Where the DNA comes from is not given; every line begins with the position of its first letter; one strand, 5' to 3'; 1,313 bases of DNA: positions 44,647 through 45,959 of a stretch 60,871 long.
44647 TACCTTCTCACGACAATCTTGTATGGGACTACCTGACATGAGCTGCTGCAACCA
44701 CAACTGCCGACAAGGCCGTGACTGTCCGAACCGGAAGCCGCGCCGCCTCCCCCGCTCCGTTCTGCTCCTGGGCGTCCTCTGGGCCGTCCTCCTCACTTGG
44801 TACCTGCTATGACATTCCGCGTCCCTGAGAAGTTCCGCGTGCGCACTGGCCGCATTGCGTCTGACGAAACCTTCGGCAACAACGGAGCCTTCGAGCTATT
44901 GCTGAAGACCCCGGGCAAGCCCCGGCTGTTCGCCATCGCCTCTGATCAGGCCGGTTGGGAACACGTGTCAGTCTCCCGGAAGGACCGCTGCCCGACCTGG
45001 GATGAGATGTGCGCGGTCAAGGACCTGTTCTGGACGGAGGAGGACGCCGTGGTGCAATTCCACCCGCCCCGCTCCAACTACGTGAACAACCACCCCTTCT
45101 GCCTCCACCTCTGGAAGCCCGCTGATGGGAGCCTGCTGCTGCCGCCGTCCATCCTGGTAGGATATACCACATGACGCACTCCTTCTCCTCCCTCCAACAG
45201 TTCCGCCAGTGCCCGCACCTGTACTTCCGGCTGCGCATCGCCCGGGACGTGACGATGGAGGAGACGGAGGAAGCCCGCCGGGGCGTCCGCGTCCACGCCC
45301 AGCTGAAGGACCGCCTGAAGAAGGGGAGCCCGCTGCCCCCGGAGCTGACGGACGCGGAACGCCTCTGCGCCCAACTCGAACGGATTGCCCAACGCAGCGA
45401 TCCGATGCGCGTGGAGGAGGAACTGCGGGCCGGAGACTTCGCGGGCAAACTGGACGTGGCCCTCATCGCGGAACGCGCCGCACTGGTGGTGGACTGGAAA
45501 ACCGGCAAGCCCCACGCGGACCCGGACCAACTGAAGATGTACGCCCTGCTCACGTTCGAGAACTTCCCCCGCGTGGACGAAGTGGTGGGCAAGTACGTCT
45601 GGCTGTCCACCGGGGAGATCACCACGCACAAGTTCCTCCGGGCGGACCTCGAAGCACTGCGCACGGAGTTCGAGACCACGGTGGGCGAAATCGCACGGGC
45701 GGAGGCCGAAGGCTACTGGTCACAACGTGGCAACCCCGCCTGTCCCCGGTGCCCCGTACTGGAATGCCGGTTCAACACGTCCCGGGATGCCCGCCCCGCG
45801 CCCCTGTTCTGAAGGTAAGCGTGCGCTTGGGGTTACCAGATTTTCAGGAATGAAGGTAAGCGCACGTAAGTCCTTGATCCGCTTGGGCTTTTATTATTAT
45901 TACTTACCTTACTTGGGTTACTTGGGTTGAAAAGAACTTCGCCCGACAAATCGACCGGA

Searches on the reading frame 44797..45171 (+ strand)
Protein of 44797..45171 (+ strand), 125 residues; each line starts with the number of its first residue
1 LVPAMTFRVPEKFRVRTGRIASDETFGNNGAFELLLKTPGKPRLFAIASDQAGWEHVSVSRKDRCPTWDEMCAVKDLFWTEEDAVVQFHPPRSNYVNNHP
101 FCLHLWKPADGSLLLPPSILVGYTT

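Call 62: search_protein_families(library=pfam, proteins=[window:44797-45171:+], max_evalue=0.01)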
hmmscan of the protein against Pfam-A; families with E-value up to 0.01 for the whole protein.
window:44797-45171:+ (125 aa): 1 family
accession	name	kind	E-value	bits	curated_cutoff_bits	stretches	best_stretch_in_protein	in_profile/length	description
PF24746.1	DUF7694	-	1.9e-31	108.1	27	1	47-109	2-65/66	Domain of unknown function (DUF7694)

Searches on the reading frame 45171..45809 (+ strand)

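Call 62: search_protein_families(library=pfam, proteins=[window:45171-45809:+], max_evalue=0.01)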
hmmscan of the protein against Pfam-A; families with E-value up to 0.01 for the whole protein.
window:45171-45809:+ (213 aa): 1 family
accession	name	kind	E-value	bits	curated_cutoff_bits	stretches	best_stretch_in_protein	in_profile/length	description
PF12705.13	PDDEXK_1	-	1.3e-16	61.8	22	2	78-197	112-243/247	PD-(D/E)XK nuclease superfamily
